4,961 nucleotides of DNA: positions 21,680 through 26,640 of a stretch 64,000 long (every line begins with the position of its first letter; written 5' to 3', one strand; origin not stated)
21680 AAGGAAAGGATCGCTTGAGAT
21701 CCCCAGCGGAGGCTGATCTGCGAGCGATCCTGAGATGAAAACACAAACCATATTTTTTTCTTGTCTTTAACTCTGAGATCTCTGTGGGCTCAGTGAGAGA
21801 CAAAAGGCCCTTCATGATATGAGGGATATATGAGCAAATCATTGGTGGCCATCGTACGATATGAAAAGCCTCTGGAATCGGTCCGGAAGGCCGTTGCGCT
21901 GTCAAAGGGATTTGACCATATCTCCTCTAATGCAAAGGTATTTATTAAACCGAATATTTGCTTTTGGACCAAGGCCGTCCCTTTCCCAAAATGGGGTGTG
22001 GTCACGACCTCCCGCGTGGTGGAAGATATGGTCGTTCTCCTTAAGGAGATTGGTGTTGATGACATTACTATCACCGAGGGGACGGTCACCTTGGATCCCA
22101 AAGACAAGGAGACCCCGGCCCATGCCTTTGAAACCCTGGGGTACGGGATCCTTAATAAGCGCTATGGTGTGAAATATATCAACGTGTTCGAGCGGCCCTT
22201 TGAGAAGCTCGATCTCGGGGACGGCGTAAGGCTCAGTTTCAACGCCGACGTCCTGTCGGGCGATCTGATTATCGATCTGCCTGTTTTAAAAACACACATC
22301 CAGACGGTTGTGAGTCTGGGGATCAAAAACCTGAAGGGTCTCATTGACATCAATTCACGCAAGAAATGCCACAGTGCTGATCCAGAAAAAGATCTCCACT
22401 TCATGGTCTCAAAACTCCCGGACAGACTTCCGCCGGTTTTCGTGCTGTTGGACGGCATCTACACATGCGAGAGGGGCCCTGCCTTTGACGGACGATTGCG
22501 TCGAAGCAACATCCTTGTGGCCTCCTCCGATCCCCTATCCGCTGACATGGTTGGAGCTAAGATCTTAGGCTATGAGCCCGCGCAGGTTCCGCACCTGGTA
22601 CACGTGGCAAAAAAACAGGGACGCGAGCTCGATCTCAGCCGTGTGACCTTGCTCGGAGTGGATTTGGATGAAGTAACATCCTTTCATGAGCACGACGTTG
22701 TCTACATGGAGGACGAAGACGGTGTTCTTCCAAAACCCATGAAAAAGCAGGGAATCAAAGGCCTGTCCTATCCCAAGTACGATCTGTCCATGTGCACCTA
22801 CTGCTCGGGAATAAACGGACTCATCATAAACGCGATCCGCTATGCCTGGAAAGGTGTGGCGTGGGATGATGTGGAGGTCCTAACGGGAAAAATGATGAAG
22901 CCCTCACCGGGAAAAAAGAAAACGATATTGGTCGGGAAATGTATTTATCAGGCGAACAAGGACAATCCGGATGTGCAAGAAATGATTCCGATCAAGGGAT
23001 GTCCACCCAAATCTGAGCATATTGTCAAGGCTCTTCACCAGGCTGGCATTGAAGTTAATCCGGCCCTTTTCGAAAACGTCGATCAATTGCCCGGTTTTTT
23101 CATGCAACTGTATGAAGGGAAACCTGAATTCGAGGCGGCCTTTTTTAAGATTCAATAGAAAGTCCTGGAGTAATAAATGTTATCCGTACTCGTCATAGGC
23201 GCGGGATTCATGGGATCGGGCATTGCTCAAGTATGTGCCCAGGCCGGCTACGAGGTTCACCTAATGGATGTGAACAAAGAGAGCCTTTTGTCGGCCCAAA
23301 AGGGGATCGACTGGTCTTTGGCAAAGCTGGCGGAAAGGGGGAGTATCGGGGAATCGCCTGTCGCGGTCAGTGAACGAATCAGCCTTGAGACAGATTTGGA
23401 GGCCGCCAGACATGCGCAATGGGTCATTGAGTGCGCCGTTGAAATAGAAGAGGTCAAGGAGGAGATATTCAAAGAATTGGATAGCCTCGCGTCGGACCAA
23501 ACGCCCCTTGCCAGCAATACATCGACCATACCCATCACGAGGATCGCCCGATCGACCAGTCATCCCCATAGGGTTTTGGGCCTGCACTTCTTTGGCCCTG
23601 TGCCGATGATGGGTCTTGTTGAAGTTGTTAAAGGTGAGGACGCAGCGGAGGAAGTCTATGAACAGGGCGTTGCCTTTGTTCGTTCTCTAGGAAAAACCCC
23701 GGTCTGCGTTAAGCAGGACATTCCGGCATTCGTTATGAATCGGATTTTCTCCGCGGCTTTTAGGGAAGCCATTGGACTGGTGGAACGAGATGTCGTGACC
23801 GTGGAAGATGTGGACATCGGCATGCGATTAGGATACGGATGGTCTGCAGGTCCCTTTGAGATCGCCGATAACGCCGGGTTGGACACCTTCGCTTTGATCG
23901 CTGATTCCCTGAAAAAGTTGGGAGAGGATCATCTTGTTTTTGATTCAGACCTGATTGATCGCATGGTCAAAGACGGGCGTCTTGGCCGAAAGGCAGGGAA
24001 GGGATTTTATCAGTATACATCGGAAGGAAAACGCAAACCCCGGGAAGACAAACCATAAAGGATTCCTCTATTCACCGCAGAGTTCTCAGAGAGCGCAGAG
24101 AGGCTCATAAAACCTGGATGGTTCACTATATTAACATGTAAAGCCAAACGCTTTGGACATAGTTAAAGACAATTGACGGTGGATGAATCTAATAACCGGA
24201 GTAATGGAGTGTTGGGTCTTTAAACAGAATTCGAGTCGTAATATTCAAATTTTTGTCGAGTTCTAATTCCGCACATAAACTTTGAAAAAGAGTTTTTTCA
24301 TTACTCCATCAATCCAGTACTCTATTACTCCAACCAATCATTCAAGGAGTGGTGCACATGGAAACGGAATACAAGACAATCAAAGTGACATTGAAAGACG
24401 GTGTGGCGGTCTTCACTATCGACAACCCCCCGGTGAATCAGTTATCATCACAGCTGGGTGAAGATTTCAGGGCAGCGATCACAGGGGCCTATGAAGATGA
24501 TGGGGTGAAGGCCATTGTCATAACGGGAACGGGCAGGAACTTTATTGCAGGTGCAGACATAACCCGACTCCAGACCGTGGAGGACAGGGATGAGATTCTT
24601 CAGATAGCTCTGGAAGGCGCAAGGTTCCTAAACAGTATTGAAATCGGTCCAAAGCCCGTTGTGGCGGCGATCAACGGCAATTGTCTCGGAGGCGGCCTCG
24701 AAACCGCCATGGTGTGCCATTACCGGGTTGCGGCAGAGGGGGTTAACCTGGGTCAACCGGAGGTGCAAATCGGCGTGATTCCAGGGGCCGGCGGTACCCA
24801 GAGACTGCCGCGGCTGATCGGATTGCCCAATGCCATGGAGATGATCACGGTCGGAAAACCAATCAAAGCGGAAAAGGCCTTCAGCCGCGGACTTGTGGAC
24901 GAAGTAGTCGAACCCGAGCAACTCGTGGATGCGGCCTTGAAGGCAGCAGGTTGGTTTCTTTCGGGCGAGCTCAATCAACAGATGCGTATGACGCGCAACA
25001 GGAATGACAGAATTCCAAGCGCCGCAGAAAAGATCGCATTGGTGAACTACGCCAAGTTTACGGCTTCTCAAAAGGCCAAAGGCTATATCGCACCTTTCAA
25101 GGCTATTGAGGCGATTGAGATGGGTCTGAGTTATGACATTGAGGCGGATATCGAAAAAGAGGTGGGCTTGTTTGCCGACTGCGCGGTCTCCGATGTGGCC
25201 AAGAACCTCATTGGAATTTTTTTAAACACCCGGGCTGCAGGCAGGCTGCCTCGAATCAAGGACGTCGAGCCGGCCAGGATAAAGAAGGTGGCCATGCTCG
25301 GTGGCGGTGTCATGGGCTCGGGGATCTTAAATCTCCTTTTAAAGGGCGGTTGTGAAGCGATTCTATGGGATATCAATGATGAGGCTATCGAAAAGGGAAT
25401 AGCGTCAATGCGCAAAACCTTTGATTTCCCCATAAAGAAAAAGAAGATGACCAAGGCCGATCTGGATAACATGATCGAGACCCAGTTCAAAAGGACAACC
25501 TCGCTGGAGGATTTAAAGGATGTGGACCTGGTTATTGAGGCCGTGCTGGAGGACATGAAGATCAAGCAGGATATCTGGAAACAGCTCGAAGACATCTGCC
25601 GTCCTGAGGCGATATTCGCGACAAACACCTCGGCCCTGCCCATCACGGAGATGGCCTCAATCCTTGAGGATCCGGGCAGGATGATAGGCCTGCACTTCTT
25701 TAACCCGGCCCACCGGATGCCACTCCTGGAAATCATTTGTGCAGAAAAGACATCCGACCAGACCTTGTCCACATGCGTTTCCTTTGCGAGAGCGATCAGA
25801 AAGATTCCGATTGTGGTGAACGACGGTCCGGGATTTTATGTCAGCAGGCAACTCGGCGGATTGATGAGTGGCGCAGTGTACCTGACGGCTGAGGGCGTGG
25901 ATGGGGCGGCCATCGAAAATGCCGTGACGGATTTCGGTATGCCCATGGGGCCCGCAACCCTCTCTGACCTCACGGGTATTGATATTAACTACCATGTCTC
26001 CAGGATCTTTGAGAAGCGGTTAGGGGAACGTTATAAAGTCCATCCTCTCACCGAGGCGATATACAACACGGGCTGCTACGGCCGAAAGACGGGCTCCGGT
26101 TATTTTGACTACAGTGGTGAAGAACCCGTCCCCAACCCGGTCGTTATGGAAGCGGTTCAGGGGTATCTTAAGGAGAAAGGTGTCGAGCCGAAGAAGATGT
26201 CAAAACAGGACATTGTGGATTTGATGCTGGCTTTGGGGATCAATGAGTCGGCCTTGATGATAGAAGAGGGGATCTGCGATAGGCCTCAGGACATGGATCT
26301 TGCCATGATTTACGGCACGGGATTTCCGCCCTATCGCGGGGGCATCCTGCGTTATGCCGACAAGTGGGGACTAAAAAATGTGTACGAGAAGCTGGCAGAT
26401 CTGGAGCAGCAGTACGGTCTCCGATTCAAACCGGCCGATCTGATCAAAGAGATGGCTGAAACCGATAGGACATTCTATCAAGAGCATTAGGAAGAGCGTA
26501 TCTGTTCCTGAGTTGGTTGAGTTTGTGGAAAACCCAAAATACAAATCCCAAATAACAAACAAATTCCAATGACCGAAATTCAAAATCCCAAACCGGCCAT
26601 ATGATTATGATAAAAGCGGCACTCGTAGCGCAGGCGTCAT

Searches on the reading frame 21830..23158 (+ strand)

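Call 27: search_protein_families(library=pfam, proteins=[window:21830-23158:+], max_evalue=0.00001)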
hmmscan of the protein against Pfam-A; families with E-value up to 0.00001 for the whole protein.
window:21830-23158:+ (442 aa): 1 family
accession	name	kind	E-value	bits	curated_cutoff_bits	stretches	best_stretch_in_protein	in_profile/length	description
PF04015.17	DUF362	-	9.8e-34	117.6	24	1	37-243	1-199/200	Domain of unknown function (DUF362)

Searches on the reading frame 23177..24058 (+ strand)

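Call 27: search_protein_families(library=pfam, proteins=[window:23177-24058:+], max_evalue=0.00001)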
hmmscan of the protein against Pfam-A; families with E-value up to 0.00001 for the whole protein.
window:23177-24058:+ (293 aa): 2 families
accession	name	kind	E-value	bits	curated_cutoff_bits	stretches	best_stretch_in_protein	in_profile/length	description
PF02737.24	3HCDH_N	-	6.8e-59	199.2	22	1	4-180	2-178/180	3-hydroxyacyl-CoA dehydrogenase, NAD binding domain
PF00725.27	3HCDH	-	8.9e-25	87.5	22.1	1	185-280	2-97/97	3-hydroxyacyl-CoA dehydrogenase, C-terminal domain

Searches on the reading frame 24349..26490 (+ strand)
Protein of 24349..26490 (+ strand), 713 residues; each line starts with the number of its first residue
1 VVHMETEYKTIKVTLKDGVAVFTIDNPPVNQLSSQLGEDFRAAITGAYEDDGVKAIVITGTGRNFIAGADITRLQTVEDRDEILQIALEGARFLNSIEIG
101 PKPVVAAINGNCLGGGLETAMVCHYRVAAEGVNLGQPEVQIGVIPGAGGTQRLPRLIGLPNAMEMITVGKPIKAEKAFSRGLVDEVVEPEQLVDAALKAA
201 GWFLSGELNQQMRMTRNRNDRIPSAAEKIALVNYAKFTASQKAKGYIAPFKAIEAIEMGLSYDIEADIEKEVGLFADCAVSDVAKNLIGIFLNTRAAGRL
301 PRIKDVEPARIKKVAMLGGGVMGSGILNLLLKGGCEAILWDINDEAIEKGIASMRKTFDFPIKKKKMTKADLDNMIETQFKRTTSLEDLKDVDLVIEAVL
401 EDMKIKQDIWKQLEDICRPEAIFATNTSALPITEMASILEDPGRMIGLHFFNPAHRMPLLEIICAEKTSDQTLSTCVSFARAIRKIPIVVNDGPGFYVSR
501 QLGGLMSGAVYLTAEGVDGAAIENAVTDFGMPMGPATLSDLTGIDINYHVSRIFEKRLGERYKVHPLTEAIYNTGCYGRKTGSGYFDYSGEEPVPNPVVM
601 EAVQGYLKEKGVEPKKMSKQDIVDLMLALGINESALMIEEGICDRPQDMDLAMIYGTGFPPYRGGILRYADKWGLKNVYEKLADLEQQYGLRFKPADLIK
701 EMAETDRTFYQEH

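Call 27: search_protein_families(library=pfam, proteins=[window:24349-26490:+], max_evalue=0.00001)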
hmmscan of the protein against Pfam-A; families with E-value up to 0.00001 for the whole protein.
window:24349-26490:+ (713 aa): 4 families
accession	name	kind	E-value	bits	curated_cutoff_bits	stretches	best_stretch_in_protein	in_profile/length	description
PF02737.24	3HCDH_N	-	4.4e-56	190.1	22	1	313-492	1-179/180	3-hydroxyacyl-CoA dehydrogenase, NAD binding domain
PF00378.25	ECH_1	-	3.4e-44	151.5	27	1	16-205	3-192/251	Enoyl-CoA hydratase/isomerase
PF00725.27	3HCDH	-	5.1e-28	97.9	22.1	1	495-588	1-97/97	3-hydroxyacyl-CoA dehydrogenase, C-terminal domain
PF16113.10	ECH_2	-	1e-23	84.8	27.2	1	23-199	5-186/335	Enoyl-CoA hydratase/isomerase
